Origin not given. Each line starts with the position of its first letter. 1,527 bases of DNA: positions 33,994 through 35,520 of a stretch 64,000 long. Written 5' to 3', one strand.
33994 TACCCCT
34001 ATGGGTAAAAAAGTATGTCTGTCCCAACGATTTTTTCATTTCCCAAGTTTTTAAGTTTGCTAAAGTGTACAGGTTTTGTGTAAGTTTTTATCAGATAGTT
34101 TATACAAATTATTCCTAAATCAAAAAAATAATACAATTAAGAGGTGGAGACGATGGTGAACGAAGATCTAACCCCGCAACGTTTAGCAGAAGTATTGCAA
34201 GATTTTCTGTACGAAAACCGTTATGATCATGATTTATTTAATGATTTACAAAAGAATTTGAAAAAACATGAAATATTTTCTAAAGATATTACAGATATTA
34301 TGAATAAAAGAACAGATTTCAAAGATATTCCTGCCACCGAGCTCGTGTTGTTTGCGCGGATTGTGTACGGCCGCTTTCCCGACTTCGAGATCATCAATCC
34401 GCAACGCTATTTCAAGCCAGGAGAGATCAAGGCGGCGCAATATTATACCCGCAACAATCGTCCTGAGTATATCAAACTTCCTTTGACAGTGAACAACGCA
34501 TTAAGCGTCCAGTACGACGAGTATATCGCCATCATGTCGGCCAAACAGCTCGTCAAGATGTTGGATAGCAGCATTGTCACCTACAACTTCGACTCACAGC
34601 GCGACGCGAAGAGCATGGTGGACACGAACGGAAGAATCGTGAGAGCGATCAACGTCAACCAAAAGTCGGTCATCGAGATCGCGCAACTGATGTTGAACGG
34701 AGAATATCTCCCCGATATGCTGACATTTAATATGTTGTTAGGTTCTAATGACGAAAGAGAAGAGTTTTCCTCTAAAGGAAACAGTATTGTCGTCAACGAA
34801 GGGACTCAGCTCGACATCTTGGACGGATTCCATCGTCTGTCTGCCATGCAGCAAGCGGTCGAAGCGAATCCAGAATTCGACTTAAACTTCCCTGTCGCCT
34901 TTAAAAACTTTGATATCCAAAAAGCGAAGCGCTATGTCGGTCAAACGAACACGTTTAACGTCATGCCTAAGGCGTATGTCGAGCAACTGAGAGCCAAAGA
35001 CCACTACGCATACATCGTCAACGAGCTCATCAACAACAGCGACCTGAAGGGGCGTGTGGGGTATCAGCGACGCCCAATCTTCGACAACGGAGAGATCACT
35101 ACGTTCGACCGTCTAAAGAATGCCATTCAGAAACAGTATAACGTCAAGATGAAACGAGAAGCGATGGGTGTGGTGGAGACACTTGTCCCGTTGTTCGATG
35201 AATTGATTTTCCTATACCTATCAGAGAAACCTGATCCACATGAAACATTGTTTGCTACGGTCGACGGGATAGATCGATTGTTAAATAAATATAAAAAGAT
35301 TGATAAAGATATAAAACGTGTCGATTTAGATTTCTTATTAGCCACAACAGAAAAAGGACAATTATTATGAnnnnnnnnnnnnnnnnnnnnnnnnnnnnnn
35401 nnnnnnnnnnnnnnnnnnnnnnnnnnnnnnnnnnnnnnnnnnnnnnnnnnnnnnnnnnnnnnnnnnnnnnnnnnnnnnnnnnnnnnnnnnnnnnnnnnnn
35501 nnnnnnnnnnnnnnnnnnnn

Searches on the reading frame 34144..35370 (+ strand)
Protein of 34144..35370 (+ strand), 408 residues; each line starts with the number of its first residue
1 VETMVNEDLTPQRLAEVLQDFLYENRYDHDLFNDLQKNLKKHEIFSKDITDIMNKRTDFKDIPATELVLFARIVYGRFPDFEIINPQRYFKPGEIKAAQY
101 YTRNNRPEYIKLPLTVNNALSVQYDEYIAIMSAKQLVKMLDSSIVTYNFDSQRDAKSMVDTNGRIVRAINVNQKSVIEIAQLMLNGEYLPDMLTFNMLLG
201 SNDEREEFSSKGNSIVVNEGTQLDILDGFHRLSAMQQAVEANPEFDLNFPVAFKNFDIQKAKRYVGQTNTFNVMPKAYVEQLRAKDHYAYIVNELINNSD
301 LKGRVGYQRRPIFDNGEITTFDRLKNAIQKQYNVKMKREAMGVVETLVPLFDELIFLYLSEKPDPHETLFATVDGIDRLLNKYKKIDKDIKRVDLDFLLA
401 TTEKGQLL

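Call 12: search_protein_families(library=pfam, proteins=[window:34144-35370:+], max_evalue=0.01)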
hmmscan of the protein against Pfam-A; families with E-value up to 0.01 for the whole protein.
window:34144-35370:+ (408 aa): 1 family
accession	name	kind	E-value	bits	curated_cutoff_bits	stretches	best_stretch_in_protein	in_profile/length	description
PF14072.11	DndB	-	2.8e-10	40.2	29.1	1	127-341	14-223/338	DNA-sulfur modification-associated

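Call 61: search_protein_families(library=phrogs, proteins=[window:34144-35370:+], max_evalue=0.01)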
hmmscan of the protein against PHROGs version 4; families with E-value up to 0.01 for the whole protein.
window:34144-35370:+ (408 aa): 1 family
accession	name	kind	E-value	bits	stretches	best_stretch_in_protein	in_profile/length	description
phrog_5732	-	unknown function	3.5e-76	257.9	1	14-358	7-352/441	-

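Call 68: search_solved_structures(query=window:34144-35370:+, max_evalue=1)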
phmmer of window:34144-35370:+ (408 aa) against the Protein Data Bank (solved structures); distinct sequences matched with E-value up to 1: 0.

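Call 79: search_protein_families(library=ncbifam, proteins=[window:34144-35370:+], max_evalue=0.01)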
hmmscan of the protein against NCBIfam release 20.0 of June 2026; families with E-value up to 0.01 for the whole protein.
window:34144-35370:+ (408 aa): 3 families
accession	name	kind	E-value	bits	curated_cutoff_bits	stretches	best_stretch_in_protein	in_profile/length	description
TIGR03187.1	DGQHR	domain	3.4e-07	30.3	58.85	1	127-338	12-220/276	DGQHR domain-containing protein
TIGR01425.1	SRP54_euk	equivalog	0.00017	20.6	576.25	0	3-68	20-83/428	signal recognition particle protein SRP54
TIGR03233.1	DNA_S_dndB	equivalog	0.00055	19.1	328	1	171-301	49-187/355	DNA sulfur modification protein DndB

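Call 114: find_homologous_proteins(query=window:34144-35370:+, max_evalue=1e-10)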
Query window:34144-35370:+ (408 aa): 17 proteins with E <= 1e-10 among 2263 candidates.
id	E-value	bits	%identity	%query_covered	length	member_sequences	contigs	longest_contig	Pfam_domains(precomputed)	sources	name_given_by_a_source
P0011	4.5e-264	893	100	99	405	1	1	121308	PF14072.12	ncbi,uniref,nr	ncbi:hypothetical protein EVJ32_04710 [Exiguobacterium sp. SH5S4]|uniref:DNA sulfur modification pro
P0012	3.2e-199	680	75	98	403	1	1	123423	PF14072.12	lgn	-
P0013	1.2e-170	586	67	97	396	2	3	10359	PF14072.12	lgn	-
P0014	3.4e-163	561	63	97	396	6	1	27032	PF14072.12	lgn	-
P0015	6.6e-160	550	64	97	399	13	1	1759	PF14072.12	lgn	-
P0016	4.5e-77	278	41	89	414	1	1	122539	PF14072.12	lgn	-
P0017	8.5e-76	274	41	85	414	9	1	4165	PF14072.12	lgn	-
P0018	1.2e-74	270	39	89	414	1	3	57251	PF14072.12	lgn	-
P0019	5.6e-74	268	38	89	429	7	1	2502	PF14072.12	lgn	-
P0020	1.4e-73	266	37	92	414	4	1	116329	PF14072.12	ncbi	-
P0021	1.6e-72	263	36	93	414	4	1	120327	PF14072.12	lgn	-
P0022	2.1e-72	262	38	89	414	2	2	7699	PF14072.12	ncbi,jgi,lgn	-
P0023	4.8e-39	153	29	84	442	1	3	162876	PF14072.12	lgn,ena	-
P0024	1.5e-38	151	29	87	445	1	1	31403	PF14072.12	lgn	-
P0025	1.3e-35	141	30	81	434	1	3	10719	PF14072.12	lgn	-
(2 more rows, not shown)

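Call 115: find_encoding_contigs(protein=P0016, flank=10000, max_places=1)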
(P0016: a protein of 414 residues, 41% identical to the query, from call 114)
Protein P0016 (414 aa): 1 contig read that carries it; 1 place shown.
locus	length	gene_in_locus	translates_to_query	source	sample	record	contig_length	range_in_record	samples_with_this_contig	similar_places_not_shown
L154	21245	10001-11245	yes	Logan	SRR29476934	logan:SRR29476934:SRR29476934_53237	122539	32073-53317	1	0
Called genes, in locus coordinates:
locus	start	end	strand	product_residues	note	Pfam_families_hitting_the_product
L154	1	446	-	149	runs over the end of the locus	-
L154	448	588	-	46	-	-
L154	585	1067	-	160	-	-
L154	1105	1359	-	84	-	-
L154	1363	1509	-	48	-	-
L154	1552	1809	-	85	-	-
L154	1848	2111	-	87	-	-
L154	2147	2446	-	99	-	-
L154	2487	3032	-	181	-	-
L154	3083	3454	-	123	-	-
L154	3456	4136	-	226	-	PF07498:Rho_N (weak)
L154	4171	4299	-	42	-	-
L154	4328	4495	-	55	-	-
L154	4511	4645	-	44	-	-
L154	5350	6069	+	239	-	-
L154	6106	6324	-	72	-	PF13443:HTH_26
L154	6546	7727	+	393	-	PF02498:Bro-N, PF03374:ANT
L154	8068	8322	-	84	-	-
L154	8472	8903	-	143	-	-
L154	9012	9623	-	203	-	-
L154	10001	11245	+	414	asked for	PF14072:DndB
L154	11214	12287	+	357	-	PF22822:MrpR_N_CB, PF22823:MrpR_C_cat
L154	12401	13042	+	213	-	-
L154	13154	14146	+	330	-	PF27337:YorF (weak)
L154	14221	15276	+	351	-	PF13479:AAA_24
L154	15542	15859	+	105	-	-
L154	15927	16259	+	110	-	-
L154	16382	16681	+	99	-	PF06725:3D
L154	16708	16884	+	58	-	-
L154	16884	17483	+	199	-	PF26927:Phage_SPbeta_YorH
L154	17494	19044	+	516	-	-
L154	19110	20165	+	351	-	PF08275:DNAG_N (weak)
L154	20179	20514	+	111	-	-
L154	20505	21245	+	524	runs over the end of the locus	PF01368:DHH, PF02272:DHHA1 (weak), PF17768:RecJ_OB (weak)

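Call 116: find_encoding_contigs(protein=P0020, flank=10000, max_places=1)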
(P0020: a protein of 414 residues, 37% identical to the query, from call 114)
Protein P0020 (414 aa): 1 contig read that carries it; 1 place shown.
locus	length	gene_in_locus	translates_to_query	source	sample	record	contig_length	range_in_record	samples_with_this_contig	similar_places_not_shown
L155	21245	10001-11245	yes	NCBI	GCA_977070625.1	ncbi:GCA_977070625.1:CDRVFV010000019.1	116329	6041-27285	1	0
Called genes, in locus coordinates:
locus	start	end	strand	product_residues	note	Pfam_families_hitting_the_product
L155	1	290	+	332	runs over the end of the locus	PF02899:Phage_int_SAM_1 (faint), PF00589:Phage_integrase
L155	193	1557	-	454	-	-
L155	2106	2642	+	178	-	PF13238:AAA_18, PF21448:DNMK (weak)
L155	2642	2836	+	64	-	-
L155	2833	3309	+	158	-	-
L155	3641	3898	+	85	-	-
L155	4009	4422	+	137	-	-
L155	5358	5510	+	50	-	-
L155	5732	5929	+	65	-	-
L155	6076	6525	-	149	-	-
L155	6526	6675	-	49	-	-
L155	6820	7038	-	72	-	PF13443:HTH_26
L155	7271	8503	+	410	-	PF02498:Bro-N, PF03374:ANT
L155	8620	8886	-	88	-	-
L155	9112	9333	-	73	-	-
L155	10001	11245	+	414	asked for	PF14072:DndB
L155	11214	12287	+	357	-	PF22822:MrpR_N_CB, PF22823:MrpR_C_cat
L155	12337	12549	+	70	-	-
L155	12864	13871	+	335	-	PF27337:YorF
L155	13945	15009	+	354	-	PF13479:AAA_24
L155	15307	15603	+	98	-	-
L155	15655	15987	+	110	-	-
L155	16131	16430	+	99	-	PF06725:3D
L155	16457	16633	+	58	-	-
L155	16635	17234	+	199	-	PF26927:Phage_SPbeta_YorH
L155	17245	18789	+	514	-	-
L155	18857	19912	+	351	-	PF08275:DNAG_N (weak)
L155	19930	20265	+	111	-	-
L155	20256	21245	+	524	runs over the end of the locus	PF01368:DHH, PF02272:DHHA1 (weak), PF17768:RecJ_OB (weak)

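Call 117: find_encoding_contigs(protein=P0014, flank=10000, max_places=1)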
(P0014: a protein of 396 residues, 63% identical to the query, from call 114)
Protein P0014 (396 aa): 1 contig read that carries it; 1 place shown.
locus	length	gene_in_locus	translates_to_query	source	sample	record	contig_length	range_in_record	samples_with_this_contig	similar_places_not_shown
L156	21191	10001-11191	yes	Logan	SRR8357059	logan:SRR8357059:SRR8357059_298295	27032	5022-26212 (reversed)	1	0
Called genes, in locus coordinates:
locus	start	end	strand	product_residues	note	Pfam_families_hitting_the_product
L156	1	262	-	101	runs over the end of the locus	-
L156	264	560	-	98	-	-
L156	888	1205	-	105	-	-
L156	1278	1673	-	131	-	-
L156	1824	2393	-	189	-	-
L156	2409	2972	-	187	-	-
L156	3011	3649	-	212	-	PF02768:DNA_pol3_beta_3 (weak)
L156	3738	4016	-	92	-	-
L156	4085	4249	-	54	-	-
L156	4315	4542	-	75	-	-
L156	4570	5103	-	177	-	-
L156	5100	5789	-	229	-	-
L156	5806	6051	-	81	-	-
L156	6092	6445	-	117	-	-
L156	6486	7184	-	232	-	PF07498:Rho_N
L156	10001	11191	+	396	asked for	PF14072:DndB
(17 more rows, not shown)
